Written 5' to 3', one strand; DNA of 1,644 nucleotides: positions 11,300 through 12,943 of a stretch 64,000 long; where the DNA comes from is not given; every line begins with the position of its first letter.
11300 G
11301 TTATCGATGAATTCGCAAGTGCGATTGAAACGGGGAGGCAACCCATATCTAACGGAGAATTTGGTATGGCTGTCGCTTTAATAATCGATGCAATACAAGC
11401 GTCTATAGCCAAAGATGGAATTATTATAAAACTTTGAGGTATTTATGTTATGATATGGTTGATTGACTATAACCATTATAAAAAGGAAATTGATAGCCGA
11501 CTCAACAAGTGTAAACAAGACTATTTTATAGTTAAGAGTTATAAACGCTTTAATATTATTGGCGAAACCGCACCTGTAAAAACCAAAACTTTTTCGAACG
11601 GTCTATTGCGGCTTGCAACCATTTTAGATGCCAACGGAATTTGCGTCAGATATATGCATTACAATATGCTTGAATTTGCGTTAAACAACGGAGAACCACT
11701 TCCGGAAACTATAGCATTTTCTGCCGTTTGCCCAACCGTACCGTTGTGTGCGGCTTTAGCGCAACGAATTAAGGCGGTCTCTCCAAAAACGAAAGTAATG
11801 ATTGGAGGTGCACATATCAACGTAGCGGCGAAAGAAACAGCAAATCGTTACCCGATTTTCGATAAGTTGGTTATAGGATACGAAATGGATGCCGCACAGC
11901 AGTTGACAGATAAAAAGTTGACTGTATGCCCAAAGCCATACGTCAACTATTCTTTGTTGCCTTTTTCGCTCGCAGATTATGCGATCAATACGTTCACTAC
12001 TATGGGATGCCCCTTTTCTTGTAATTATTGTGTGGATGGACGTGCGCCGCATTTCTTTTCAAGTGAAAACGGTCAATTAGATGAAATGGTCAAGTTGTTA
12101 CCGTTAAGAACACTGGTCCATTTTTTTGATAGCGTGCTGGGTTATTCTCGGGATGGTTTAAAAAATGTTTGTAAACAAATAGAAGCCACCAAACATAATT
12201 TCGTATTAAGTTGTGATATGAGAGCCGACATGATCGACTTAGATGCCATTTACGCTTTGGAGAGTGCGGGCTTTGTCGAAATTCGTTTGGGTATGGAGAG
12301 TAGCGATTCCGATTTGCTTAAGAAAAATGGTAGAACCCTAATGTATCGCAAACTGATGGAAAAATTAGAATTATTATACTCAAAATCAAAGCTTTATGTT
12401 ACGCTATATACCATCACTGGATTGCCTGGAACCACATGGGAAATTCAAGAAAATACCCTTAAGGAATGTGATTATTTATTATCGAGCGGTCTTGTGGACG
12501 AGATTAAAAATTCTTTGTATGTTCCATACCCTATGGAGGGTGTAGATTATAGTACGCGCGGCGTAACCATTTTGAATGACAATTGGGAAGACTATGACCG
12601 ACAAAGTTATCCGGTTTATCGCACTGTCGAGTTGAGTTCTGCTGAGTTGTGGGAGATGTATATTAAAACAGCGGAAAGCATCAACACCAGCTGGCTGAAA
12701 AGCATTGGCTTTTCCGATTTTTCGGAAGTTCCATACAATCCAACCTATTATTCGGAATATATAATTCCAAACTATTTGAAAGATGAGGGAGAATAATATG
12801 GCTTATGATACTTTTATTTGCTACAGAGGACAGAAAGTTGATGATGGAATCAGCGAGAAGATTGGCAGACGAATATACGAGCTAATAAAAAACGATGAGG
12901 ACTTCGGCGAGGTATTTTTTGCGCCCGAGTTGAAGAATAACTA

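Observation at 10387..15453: AT-rich four-gene operon: Gfo/Idh/MocA oxidoreductase - radical SAM - TIR/alpha-alpha-toroid fusion - EEP nuclease/phosphatase (candidate undescribed defence system)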

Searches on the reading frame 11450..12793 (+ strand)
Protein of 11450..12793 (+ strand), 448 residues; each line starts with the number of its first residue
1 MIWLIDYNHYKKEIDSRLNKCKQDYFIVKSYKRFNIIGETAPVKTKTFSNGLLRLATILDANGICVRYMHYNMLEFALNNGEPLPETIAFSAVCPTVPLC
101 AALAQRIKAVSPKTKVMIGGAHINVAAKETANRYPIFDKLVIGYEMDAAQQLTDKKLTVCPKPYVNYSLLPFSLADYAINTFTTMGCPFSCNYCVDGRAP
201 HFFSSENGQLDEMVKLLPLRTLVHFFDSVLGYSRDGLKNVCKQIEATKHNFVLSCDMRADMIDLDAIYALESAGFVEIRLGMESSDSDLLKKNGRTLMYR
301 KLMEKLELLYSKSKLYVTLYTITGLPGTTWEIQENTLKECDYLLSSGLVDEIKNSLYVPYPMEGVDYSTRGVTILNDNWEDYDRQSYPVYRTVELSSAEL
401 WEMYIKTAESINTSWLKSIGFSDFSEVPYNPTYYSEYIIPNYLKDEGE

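Call 3: search_protein_families(library=pfam, proteins=[window:11450-12793:+], max_evalue=0.1)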
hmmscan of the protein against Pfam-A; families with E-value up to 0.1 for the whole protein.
window:11450-12793:+ (448 aa): 3 families
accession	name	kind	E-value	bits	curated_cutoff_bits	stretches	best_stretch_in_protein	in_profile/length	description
PF04055.27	Radical_SAM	-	6e-10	40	29.5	1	183-338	3-164/166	Radical SAM superfamily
PF02310.24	B12-binding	-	1.3e-08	35.1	32.1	1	43-152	8-120/121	B12 binding domain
PF15466.11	DUF4635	-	0.092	12.7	27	0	315-346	36-66/134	Domain of unknown function (DUF4635)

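Call 4: search_protein_families(library=padloc, proteins=[window:11450-12793:+], max_evalue=0.1)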
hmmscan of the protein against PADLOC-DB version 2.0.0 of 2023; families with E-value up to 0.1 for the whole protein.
window:11450-12793:+ (448 aa): 1 family
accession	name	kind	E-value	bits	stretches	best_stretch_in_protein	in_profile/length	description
PDLC04689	PDC-M51A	-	4e-05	20.6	1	103-196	89-202/420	-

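Call 5: search_protein_families(library=ncbifam, proteins=[window:11450-12793:+], max_evalue=0.1)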
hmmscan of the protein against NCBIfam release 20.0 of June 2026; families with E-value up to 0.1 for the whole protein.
window:11450-12793:+ (448 aa): 19 families
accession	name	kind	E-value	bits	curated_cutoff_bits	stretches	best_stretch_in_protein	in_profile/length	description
TIGR04479.1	bcpD_PhpK_rSAM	subfamily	1.2e-13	50.3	600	1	165-338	228-404/504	PhpK family radical SAM P-methyltransferase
NF033070.1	rSAM_AprD4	equivalog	3.4e-13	49.3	500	1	183-400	201-420/456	AprD4 family radical SAM diol-dehydratase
TIGR03471.1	HpnJ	equivalog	6.4e-11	41.8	577.6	2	171-361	191-379/472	hopanoid biosynthesis associated radical SAM protein HpnJ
NF050148.1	rSAM_ApyD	equivalog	7.7e-09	34.5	750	2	85-147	75-136/645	RiPP biosynthesis radical SAM protein ApyD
TIGR04072.2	rSAM_ladder_B12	equivalog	2.9e-08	32.8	360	1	160-342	161-348/443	lipid biosynthesis B12-binding/radical SAM protein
TIGR02026.1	BchE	equivalog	9.5e-07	28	481.35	1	178-363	195-381/497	magnesium-protoporphyrin IX monomethyl ester anaerobic oxidative cyclase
TIGR04013.1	B12_SAM_MJ_1487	hypoth_equivalog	1.3e-06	27.5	251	1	276-361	267-349/382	TIGR04013 family B12-binding domain/radical SAM domain-containing protein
NF033712.0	B12_rSAM_KedN5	subfamily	8.4e-06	24.3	700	1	82-143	60-121/624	KedN5 family methylcobalamin-dependent radical SAM C-methyltransferase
TIGR03975.1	rSAM_ocin_1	subfamily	3.3e-05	22.6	281.85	1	88-147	132-192/606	RiPP maturation radical SAM C-methyltransferase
TIGR04107.1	rSAM_HutW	equivalog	0.00032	19.7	400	1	257-348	134-225/419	heme anaerobic degradation radical SAM methyltransferase ChuW/HutW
TIGR04385.1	B12_rSAM_cofa1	equivalog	0.00035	19.9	450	1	181-337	198-358/438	B12 lower ligand biosynthesis radical SAM protein BzaD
NF038361.1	rSAM_Sden_1168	equivalog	0.00048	18.8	575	1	168-334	272-442/560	Sden_1168 family B12-binding radical SAM P-methyltransferase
TIGR00538.1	hemN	equivalog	0.00068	18.6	324.95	1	247-339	134-226/454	oxygen-independent coproporphyrinogen III oxidase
TIGR02495.1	NrdG2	equivalog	0.0026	17.1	131.15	1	167-217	3-56/193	anaerobic ribonucleoside-triphosphate reductase activating protein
TIGR04190.1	B12_SAM_Ta0216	equivalog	0.0036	16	500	0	103-145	99-141/554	TIGR04190 family B12-binding domain/radical SAM domain protein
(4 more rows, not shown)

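Call 23: find_homologous_proteins(query=window:11450-12793:+, max_evalue=1e-10)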
Query window:11450-12793:+ (448 aa): 93 proteins with E <= 1e-10 among 5065 candidates.
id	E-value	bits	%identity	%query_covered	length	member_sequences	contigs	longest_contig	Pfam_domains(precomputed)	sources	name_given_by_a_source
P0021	0.0e+0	1034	100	100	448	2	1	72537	PF04055.28,PF02310.25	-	-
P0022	3.1e-193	661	63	99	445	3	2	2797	PF04055.28,PF02310.25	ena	-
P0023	9.4e-192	656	62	100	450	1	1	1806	PF04055.28,PF02310.25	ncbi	-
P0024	2.0e-190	651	62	99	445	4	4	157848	PF04055.28,PF02310.25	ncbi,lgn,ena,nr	ncbi:MAG: cobalamin-dependent protein [Clostridia bacterium]|nr:cobalamin-dependent protein [Clostri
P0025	7.3e-190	650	61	99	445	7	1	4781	PF04055.28,PF02310.25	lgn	-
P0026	7.6e-187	640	61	99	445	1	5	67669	PF04055.28,PF02310.25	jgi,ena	-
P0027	5.8e-185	633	61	100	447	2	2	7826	PF04055.28,PF02310.25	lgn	-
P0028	7.5e-185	633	61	100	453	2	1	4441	PF04055.28,PF02310.25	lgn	-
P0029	1.1e-182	626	60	99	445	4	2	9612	PF04055.28,PF02310.25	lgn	-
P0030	6.7e-181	620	59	99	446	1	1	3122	PF04055.28,PF02310.25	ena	-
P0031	9.2e-181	620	59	99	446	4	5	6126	PF04055.28,PF02310.25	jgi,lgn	jgi:radical SAM superfamily enzyme YgiQ (UPF0313 family)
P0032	1.1e-180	619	59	100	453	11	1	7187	PF04055.28,PF02310.25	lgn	-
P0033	2.8e-180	618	60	99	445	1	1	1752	PF04055.28,PF02310.25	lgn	-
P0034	1.6e-179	616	59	99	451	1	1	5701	PF04055.28,PF02310.25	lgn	-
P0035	2.0e-179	615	59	100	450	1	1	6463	PF04055.28,PF02310.25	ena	-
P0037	4.5e-179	614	58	100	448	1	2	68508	PF04055.28,PF02310.25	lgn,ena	-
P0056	6.3e-167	574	57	99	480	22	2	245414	PF04055.28,PF02310.25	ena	-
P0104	2.0e-108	381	41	99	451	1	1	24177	PF04055.28,PF02310.25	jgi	jgi:hypothetical protein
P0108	1.1e-90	323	40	100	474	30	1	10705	PF04055.28,PF02310.25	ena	-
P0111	8.7e-78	280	35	100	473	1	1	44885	PF04055.28,PF02310.25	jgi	jgi:radical SAM superfamily enzyme YgiQ (UPF0313 family)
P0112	9.4e-71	257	40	78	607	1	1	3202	PF04055.28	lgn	-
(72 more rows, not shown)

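Call 31: find_related_loci(query=A2, collection=genome_contigs, flank=7000)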
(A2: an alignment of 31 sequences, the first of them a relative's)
Query A2 (448 aa) in genome_contigs; peptide patterns used: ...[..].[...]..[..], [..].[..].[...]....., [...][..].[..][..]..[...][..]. (x = any residue, [..] = any of these).
36 stretches matched a pattern; 15 encode a relative of the query (tblastn E <= 1e-3); 14 distinct loci.
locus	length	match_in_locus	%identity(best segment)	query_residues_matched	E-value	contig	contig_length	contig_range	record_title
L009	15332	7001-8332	62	1-444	0e+0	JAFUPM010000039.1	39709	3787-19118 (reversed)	MAG: Clostridia bacterium isolate RGIG4707 Roe_deer_Rectum.Co__c1171387, whole genome shotgun sequence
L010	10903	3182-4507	61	1-442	0e+0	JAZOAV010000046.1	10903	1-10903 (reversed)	MAG: Faecousia sp. isolate T1900044760_TS20190226.MAGScoT_cleanbin_000032 SGB_2353_k141_2038112, whole genome shotgun se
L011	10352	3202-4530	57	1-443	0e+0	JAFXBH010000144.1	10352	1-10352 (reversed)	MAG: Oscillospiraceae bacterium isolate RGIG6259 Sheep_Rectum-3__c582501, whole genome shotgun sequence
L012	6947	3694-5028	58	1-445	0e+0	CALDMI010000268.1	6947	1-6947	MAG TPA_asm: uncultured Clostridia bacterium isolate SRR1747063_bin.10_CONCOCT_v1.1_MAG genome assembly, contig: ERZ8082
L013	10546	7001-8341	51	1-447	3e-162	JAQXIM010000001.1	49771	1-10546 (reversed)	MAG: Clostridiales bacterium isolate SUG1225 k141_8120458, whole genome shotgun sequence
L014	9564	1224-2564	52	1-446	7e-162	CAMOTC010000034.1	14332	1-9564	MAG: uncultured Clostridia bacterium isolate SRR873603_bin.166_metaWRAP_v1.3_MAG genome assembly, contig: NODE_11361_len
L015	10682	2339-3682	49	1-448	3e-150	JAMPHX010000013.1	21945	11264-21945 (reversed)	MAG: Corallococcus sp. isolate NALB_7961_6 Scaffold_#13__SCF_013__21945_bp, whole genome shotgun sequence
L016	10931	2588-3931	45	2-446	2e-130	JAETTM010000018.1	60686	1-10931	MAG: Lachnospiraceae bacterium isolate S4_Bin4 scaffold_702_2, whole genome shotgun sequence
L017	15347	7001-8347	44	2-447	1e-129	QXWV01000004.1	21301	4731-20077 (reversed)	Lachnospiraceae bacterium strain 526-35 Scaffold1_4, whole genome shotgun sequence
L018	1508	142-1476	46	2-443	1e-140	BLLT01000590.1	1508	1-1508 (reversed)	Lachnospiraceae bacterium IMSAGC_002 DNA, IMSAGC_002_contig_590, whole genome shotgun sequence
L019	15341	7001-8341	60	1-446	0e+0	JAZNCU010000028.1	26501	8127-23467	MAG: Eubacteriales bacterium isolate T1900044730_TS20190196.MAGScoT_cleanbin_000011 SGB_2003_k141_101257, whole genome s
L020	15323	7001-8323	40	2-443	3e-112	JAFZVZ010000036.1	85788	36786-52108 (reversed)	MAG: Lachnospiraceae bacterium isolate RGIG8148 Water_buffalos_Rumen-3__c1484414, whole genome shotgun sequence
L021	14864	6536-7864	58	1-443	0e+0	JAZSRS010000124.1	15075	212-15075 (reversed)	MAG: Faecousia sp. isolate T1900044536_TS20190002.MAGScoT_cleanbin_000028 SGB_17_k141_2618702, whole genome shotgun sequ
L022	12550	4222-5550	37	2-442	2e-91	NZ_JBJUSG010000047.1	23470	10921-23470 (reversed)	Candidatus Magnetominusculus dajiuhuensis isolate DJH-1 NODE_448_length_23470_cov_1326.579714, whole genome shotgun sequ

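Call 33: search_protein_families(library=pfam, proteins=[L016:3936-7115:+, L017:8417-11560:+, L020:8317-9993:+, L020:10083-10898:+, L022:5609-6400:+], max_evalue=0.1)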
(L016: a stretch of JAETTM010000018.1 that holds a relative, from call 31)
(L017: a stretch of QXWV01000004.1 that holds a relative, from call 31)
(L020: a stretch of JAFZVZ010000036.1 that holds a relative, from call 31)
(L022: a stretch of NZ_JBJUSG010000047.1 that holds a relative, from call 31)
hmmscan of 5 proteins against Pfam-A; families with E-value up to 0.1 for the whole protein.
L016:3936-7115:+ (1060 aa): 2 families
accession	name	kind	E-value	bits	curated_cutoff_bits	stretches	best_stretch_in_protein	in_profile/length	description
PF00149.33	Metallophos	-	5.7e-14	53.4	21.5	1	305-527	3-180/191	Calcineurin-like phosphoesterase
PF03372.29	Exo_endo_phos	-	6.6e-13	49.3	24.5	1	17-241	1-204/225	Endonuclease/Exonuclease/phosphatase family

L017:8417-11560:+ (1048 aa): 2 families
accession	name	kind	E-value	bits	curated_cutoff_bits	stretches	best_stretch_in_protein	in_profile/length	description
PF00149.33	Metallophos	-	1.8e-13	51.8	21.5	1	296-598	3-189/191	Calcineurin-like phosphoesterase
PF03372.29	Exo_endo_phos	-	1.3e-10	41.9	24.5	1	13-354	1-210/225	Endonuclease/Exonuclease/phosphatase family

L020:8317-9993:+ (559 aa): 0 families

L020:10083-10898:+ (272 aa): 1 family
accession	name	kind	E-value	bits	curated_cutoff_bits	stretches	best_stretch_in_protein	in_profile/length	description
PF03372.29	Exo_endo_phos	-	1.1e-10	42.1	24.5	1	41-255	21-225/225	Endonuclease/Exonuclease/phosphatase family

L022:5609-6400:+ (264 aa): 1 family
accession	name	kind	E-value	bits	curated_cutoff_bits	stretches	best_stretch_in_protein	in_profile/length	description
PF03372.29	Exo_endo_phos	-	4.5e-14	53.2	24.5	1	15-242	1-225/225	Endonuclease/Exonuclease/phosphatase family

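Call 37: search_protein_families(library=pfam, proteins=[L022:6372-8498:+, L022:8802-10805:-, L022:3231-3734:+, L022:1685-2605:+], max_evalue=0.1)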
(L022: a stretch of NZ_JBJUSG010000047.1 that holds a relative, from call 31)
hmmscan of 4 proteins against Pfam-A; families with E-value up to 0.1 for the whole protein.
L022:6372-8498:+ (709 aa): 4 families
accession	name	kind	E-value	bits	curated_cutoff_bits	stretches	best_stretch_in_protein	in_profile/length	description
PF00149.33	Metallophos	-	4.9e-13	50.4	21.5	1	21-304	2-191/191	Calcineurin-like phosphoesterase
PF07678.20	TED_complement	-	2e-05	24.3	22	1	401-632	59-291/312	A-macroglobulin TED domain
PF12850.12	Metallophos_2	-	6.1e-05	23.5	27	0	255-345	83-153/154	Calcineurin-like phosphoesterase superfamily domain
PF01762.27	Galactosyl_T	-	0.018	15.3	23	0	353-433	80-160/195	Galactosyltransferase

L022:8802-10805:- (667 aa): 17 families
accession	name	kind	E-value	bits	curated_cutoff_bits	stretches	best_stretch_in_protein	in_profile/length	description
PF00384.28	Molybdopterin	-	1.3e-31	110.4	24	1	274-596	1-352/353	Molybdopterin oxidoreductase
PF13510.11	Fer2_4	-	2.6e-18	66.3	22.8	1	2-76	2-81/82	2Fe-2S iron-sulfur cluster binding domain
PF10588.14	NADH-G_4Fe-4S_3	-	1.8e-13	50.2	27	1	83-121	1-39/40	NADH-ubiquinone oxidoreductase-G iron-sulfur binding region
PF12838.12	Fer4_7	-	2.8e-10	40.9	27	2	146-202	2-52/52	4Fe-4S dicluster domain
PF22117.2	Fer4_Nqo3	-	1.1e-09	38.8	27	1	137-203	2-66/67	NADH-quinone oxidoreductase subunit 3, ferredoxin-like domain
PF00037.32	Fer4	-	4.4e-09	36.2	21.1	2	185-203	5-23/24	4Fe-4S binding domain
PF14697.11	Fer4_21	-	7.3e-08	32.9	35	1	142-202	4-56/59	4Fe-4S dicluster domain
PF13237.11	Fer4_10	-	1.6e-06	28.4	25.5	2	139-199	2-53/53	4Fe-4S dicluster domain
PF13187.11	Fer4_9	-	3e-06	27.6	27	1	145-202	1-51/52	4Fe-4S dicluster domain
PF12837.12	Fer4_6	-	5.9e-06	26.4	25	1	138-159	1-22/24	4Fe-4S binding domain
PF00111.32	Fer2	-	0.00012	22.3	21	1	7-56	2-49/77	2Fe-2S iron-sulfur cluster binding domain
PF13484.11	Fer4_16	-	0.00053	21.2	30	1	188-219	2-34/66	4Fe-4S double cluster binding domain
PF04879.21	Molybdop_Fe4S4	-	0.001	19.4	22.7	1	221-268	5-52/55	Molybdopterin oxidoreductase Fe4S4 domain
PF12797.12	Fer4_2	-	0.0023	18.3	24.5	1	139-157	3-21/22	4Fe-4S binding domain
PF12798.12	Fer4_3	-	0.0035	18.5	27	1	188-202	1-15/15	4Fe-4S binding domain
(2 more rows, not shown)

L022:3231-3734:+ (168 aa): 8 families
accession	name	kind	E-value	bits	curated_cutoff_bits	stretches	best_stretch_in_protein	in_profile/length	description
PF02493.26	MORN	-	6.8e-39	129.9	22.5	5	106-126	1-21/23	MORN repeat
PF22372.1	BA_2335-like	-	3.2e-05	24.3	27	0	30-42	44-56/59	BA_2335-like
PF15513.11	DUF4651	-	4.1e-05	23.9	22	0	129-159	24-54/61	Domain of unknown function (DUF4651)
PF22648.2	SET7_N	-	0.00041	20.6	27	1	29-68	12-54/74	Histone H3 K4-specific methyltransferase SET7 N-terminal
PF17883.6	MBG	-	0.0017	19.2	23.3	0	34-91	11-66/97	MBG domain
PF23926.2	LtfC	-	0.0044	18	27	0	48-91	3-42/100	LtfC-like, beta-sandwich domain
PF18104.7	Tudor_2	-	0.056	13.7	31.4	0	77-88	8-19/35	Jumonji domain-containing protein 2A Tudor domain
PF18938.6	aRib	-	0.082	13.2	27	0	47-59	47-59/71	Atypical Rib domain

L022:1685-2605:+ (307 aa): 2 families
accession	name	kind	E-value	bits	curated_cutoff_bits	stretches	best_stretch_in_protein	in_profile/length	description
PF00551.24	Formyl_trans_N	-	1e-38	133.3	26.1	1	1-176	1-181/181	Formyl transferase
PF02911.23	Formyl_trans_C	-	4.8e-27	94.5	21.1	1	199-296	2-99/100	Formyl transferase, C-terminal domain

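Call 38: search_protein_families(library=padloc, alignment_id=A2, max_evalue=0.01)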
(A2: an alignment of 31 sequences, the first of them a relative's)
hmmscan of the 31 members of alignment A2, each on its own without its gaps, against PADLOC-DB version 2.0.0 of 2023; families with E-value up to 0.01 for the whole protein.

A. member 1, P0021 (448 aa): 1 family
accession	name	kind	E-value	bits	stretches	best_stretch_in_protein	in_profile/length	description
PDLC04689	PDC-M51A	-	4e-05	20.6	1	103-196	89-202/420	-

B. families by the number of members that match (of 31 scanned): 1 family
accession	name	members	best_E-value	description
PDLC04689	PDC-M51A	30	3.9e-12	-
